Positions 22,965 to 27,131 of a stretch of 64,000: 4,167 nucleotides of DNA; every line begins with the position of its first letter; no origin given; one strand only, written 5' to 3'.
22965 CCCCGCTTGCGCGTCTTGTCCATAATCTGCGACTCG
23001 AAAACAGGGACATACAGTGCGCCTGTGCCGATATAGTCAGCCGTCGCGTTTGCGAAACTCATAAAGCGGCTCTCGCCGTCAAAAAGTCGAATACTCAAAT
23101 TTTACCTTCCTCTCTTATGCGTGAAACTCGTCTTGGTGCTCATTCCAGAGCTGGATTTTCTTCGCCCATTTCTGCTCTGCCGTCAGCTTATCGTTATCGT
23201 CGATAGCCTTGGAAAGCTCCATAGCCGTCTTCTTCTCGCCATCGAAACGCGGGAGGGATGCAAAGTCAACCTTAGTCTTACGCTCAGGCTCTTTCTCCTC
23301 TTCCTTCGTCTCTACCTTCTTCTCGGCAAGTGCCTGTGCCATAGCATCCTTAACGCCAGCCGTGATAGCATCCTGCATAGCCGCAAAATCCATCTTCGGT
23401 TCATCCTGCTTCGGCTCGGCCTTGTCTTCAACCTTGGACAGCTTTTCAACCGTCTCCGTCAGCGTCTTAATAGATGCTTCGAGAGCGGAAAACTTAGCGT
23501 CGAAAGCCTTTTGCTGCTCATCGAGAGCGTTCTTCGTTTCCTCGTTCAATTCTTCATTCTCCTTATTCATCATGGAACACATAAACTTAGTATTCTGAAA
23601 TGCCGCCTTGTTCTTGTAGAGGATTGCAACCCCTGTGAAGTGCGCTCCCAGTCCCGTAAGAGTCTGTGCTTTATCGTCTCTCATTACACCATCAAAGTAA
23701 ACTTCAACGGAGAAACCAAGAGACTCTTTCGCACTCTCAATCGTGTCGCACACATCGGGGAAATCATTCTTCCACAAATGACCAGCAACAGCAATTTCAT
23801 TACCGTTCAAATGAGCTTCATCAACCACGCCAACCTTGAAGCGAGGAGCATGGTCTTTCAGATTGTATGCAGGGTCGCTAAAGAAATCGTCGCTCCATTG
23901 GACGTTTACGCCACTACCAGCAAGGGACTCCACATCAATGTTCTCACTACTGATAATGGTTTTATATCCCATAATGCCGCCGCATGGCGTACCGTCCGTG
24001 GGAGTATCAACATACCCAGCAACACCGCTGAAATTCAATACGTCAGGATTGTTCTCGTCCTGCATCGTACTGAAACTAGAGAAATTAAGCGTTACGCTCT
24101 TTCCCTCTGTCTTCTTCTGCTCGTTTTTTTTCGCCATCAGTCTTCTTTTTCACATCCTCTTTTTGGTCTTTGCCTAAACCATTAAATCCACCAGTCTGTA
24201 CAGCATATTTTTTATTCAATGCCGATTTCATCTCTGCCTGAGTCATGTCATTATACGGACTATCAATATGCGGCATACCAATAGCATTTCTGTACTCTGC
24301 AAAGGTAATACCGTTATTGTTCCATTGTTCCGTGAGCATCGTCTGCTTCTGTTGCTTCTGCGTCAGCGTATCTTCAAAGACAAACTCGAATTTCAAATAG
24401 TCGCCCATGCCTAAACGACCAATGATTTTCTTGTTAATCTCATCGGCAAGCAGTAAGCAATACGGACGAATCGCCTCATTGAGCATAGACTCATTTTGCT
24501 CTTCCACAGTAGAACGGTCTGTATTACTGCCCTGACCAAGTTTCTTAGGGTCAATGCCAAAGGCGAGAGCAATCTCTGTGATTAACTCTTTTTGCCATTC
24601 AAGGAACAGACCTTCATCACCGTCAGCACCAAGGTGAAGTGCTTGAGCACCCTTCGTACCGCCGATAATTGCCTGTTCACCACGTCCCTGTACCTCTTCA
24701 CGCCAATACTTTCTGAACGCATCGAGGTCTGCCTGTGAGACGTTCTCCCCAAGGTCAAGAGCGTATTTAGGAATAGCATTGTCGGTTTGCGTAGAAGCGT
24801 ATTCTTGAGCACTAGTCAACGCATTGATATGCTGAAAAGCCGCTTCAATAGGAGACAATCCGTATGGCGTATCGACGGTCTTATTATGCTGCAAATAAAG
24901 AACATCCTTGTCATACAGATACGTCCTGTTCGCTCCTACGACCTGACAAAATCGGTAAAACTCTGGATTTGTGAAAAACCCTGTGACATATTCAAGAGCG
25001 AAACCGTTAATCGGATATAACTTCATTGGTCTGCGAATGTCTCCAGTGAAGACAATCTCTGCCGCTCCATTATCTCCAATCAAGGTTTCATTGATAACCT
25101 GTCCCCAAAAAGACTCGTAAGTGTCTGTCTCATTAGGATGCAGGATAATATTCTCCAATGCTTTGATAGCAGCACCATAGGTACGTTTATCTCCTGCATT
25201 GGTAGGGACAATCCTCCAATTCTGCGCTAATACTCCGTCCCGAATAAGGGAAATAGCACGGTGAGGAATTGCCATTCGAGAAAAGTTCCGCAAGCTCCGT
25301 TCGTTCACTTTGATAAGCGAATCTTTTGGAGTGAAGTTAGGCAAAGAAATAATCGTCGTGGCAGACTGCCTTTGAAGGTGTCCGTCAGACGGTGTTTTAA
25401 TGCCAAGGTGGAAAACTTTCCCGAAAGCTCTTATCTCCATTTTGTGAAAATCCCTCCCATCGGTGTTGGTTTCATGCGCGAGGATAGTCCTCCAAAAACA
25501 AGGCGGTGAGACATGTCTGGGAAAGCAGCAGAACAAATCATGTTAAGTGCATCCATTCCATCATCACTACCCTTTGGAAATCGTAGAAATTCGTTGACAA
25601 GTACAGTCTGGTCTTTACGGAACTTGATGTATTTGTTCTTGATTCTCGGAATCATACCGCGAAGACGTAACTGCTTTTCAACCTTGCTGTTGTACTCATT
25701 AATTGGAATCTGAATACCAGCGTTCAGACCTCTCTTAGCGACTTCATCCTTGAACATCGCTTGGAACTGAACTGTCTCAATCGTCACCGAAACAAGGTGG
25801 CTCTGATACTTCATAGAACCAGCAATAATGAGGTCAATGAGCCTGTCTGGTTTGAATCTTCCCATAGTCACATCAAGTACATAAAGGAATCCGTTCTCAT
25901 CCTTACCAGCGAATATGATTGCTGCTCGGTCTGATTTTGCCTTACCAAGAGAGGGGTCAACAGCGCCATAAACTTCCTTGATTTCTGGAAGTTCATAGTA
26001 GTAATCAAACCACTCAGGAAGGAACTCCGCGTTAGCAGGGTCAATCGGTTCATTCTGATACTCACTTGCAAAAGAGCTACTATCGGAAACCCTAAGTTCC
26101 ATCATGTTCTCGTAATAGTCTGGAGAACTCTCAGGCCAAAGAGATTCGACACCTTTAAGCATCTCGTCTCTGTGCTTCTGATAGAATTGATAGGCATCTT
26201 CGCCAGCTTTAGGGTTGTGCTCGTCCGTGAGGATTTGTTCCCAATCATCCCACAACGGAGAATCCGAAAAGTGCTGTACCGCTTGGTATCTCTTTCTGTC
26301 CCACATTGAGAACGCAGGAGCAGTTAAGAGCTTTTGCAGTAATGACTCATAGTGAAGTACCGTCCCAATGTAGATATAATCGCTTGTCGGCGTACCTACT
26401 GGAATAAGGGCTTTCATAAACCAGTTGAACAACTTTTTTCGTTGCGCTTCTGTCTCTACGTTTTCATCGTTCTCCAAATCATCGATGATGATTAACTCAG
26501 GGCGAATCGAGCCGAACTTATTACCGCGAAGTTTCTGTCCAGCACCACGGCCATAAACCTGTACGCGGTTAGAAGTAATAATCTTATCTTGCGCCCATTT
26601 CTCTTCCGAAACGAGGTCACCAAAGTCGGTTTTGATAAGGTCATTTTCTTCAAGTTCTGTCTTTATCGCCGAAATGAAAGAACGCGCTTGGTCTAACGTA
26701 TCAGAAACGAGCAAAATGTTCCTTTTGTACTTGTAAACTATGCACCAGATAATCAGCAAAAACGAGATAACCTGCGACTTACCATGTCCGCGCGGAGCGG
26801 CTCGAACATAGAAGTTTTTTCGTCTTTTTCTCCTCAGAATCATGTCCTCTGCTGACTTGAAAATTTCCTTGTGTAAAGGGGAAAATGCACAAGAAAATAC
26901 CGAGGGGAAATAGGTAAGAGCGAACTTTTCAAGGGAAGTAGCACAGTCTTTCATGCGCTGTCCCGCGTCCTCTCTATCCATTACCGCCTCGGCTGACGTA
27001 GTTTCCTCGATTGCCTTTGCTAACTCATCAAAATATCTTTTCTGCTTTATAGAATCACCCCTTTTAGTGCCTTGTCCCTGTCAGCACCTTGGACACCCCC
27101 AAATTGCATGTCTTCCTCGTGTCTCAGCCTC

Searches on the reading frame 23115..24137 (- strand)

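Call 49: search_protein_families(library=phrogs, proteins=[window:23115-24137:-], max_evalue=0.00001)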
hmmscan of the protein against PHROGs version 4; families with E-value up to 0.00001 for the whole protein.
window:23115-24137:- (340 aa): 1 family
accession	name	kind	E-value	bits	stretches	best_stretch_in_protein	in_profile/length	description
phrog_3313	-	unknown function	5.5e-06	26.7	0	116-323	119-292/480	-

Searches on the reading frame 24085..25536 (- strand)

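Call 49: search_protein_families(library=phrogs, proteins=[window:24085-25536:-], max_evalue=0.00001)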
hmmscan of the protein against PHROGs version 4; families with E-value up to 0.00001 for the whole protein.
window:24085-25536:- (483 aa): 3 families
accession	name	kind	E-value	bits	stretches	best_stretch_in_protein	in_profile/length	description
phrog_12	-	head and packaging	1.4e-42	147.6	1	108-472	113-473/646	portal protein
phrog_2662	-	head and packaging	1.8e-36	127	1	92-472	71-455/717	portal protein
phrog_5929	-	head and packaging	3.8e-08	33.9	1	244-434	5-195/228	portal protein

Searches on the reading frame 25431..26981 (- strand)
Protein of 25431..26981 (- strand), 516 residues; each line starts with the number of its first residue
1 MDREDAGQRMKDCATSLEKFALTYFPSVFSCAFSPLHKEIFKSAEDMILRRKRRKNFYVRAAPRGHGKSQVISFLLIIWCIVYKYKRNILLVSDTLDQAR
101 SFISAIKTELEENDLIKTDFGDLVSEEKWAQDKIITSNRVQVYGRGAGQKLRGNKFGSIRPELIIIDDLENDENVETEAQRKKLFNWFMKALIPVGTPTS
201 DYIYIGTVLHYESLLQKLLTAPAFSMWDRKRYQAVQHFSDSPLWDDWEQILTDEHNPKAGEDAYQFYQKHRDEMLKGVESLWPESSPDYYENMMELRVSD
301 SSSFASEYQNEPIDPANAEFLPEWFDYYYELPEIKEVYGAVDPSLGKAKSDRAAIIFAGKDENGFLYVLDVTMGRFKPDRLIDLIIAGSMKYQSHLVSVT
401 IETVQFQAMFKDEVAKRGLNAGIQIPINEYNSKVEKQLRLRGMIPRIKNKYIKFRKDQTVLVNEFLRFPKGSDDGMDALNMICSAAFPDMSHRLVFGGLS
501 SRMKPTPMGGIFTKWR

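Call 49: search_protein_families(library=phrogs, proteins=[window:25431-26981:-], max_evalue=0.00001)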
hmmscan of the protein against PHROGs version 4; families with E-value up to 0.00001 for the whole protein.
window:25431-26981:- (516 aa): 5 families
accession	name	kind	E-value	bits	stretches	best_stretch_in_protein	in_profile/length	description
phrog_38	-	head and packaging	2.3e-103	348.3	1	5-491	256-708/760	terminase large subunit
phrog_14112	-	unknown function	1.6e-18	68.1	1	34-189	83-240/247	-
phrog_4758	-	head and packaging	1.3e-15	58.4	1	37-228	42-229/243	terminase large subunit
phrog_2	-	head and packaging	2e-13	51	1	49-480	275-586/807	terminase large subunit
phrog_5573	-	head and packaging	4.5e-13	50.2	1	279-482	25-230/250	terminase large subunit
